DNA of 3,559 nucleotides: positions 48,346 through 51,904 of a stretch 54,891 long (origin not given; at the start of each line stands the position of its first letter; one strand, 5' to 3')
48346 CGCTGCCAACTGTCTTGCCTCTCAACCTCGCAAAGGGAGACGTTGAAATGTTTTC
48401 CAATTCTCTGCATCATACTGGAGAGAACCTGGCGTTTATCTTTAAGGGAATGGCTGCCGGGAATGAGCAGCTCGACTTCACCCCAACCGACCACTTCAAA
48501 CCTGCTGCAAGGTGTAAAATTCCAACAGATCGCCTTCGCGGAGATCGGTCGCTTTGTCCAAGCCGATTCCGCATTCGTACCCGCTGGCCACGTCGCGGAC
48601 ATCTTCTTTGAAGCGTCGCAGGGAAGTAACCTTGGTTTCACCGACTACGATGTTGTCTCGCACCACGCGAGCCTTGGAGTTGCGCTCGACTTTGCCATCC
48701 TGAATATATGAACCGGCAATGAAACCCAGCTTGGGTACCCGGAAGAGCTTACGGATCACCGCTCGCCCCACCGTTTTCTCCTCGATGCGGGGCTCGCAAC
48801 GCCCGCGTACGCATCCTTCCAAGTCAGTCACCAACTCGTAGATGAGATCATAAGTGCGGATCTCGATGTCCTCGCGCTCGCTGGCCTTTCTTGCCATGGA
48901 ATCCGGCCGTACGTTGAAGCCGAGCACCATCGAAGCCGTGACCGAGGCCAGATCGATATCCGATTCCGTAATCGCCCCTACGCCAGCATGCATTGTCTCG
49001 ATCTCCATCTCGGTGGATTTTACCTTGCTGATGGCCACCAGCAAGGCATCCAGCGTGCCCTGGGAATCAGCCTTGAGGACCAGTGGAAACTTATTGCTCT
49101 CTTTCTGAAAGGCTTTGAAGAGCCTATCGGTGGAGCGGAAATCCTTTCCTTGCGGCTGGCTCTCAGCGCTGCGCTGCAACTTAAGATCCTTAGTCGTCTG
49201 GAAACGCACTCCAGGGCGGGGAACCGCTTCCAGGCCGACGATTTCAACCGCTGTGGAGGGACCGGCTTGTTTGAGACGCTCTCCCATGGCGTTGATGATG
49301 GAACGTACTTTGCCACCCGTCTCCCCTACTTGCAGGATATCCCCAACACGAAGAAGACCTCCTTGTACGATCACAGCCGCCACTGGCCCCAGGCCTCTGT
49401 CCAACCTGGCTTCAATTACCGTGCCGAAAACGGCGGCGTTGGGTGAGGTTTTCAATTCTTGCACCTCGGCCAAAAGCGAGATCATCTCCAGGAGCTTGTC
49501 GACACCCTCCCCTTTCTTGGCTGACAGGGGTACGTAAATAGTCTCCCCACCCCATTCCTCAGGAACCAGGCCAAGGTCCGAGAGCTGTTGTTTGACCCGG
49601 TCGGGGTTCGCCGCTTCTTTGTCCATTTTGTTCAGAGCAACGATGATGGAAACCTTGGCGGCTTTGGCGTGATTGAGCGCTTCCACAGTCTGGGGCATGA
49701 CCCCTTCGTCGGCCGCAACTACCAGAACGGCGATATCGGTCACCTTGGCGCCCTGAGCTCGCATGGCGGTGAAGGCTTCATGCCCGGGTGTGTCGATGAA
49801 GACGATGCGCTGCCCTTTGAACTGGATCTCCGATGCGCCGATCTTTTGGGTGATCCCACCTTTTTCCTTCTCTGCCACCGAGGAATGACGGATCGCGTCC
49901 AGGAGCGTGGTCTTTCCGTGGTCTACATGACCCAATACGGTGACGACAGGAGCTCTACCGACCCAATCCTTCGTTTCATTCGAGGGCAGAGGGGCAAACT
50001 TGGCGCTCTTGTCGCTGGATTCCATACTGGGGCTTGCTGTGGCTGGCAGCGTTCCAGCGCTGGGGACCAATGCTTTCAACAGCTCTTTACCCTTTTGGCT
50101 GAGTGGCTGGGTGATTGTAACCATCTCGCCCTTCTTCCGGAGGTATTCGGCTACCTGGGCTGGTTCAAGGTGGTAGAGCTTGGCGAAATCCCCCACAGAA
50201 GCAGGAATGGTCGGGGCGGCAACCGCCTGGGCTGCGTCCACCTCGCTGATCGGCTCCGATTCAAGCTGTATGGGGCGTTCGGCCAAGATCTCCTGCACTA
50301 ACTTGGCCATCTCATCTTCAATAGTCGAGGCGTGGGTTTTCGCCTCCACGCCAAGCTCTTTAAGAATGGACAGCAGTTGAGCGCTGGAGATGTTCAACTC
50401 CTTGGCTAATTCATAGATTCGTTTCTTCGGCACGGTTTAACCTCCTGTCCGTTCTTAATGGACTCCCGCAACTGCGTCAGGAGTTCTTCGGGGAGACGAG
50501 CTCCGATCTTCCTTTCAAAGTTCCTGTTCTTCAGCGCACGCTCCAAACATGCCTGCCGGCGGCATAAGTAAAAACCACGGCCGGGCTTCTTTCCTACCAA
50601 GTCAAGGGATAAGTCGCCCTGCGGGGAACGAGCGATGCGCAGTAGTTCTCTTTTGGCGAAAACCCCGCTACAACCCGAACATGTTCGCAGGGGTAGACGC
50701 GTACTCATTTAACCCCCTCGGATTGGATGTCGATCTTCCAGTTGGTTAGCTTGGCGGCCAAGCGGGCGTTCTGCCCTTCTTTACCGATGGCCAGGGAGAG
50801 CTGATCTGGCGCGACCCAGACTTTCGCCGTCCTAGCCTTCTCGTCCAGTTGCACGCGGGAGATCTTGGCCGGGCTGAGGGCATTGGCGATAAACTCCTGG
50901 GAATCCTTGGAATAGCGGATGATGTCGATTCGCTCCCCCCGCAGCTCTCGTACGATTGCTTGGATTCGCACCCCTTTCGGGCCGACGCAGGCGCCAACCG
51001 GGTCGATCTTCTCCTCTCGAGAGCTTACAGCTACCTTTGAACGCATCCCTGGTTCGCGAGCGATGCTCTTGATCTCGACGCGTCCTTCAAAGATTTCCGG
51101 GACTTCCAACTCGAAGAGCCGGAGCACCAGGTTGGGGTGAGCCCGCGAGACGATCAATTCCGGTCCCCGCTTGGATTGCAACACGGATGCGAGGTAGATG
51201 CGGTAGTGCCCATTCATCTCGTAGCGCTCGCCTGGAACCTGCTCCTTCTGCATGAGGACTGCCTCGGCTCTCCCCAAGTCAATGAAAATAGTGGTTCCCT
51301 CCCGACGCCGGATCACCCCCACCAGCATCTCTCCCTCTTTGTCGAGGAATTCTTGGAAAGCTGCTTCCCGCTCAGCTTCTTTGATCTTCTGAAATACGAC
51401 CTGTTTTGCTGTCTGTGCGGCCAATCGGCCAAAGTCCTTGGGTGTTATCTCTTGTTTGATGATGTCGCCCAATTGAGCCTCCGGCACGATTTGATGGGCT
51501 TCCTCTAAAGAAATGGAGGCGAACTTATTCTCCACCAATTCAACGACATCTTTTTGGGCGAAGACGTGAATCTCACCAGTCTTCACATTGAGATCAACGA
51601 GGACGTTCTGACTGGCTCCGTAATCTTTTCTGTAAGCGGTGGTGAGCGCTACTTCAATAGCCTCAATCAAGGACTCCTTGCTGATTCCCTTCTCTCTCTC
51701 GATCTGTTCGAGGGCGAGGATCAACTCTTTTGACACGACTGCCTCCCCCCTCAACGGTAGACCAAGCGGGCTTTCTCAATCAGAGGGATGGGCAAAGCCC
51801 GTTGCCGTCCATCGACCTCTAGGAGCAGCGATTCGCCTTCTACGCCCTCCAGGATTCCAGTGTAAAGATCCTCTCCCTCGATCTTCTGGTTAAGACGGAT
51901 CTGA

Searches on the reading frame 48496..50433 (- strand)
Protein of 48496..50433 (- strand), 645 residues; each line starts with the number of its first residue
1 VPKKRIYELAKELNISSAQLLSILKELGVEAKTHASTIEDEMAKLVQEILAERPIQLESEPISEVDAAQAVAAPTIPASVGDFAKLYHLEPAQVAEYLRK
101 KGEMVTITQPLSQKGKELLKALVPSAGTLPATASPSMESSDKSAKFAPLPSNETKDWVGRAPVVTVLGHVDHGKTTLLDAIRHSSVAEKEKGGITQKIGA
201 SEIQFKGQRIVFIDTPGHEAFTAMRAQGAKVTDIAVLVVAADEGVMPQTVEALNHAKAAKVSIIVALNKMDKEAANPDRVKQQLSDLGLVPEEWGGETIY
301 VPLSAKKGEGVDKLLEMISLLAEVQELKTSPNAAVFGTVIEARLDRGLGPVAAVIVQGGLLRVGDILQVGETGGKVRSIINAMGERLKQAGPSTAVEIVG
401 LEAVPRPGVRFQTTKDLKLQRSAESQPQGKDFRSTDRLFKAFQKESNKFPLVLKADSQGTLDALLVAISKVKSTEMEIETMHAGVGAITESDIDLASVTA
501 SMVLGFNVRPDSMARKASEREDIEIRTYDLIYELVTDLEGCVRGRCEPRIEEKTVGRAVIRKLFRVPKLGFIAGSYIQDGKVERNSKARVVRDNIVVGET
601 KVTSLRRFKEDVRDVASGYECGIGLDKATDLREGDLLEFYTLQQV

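Call 61: search_protein_families(library=pfam, proteins=[window:48496-50433:-], max_evalue=0.00001)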
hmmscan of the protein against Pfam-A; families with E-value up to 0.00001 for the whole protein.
window:48496-50433:- (645 aa): 7 families
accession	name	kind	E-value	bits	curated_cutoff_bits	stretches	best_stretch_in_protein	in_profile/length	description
PF00009.33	GTP_EFTU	-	5.4e-40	137.4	26.5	1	163-320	5-184/188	Elongation factor Tu GTP binding domain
PF11987.13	IF-2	-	1.6e-31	109.1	27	1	431-538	8-116/117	Translation-initiation factor 2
PF04760.21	IF2_N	-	1.1e-21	76.7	25.3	1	1-48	1-48/53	Translation initiation factor IF-2, N-terminal region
PF22042.2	EF-G_D2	-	1.8e-18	66.8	27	1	337-411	4-81/84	Elongation factor G domain 2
PF01926.29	MMR_HSR1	-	4.9e-11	43.2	21.9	1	164-269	2-113/113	50S ribosome-binding GTPase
PF03144.31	GTP_EFTU_D2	-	1.4e-08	35.4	30.3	1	570-635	1-70/73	Elongation factor Tu domain 2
PF00071.28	Ras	-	5.2e-06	26.6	21.6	1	165-318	3-156/162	Ras family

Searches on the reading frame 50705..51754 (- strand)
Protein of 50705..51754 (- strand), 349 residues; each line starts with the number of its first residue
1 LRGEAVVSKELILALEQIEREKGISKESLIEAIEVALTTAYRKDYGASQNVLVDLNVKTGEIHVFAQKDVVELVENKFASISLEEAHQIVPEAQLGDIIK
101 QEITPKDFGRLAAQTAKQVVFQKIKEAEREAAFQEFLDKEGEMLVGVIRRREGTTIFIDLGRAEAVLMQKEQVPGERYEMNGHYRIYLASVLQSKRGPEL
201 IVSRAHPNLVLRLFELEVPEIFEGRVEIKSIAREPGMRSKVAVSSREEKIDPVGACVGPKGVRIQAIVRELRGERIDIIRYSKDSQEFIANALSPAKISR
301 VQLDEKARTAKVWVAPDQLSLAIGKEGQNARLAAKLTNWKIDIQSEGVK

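Call 61: search_protein_families(library=pfam, proteins=[window:50705-51754:-], max_evalue=0.00001)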
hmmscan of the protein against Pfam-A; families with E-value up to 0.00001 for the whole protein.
window:50705-51754:- (349 aa): 2 families
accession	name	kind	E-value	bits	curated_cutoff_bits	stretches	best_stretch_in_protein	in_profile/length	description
PF08529.16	NusA_N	-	4.2e-42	143.6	23.8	1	10-130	1-119/119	NusA N-terminal domain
PF13184.12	KH_5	-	1.2e-30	105.9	27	1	235-302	1-68/69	NusA-like KH domain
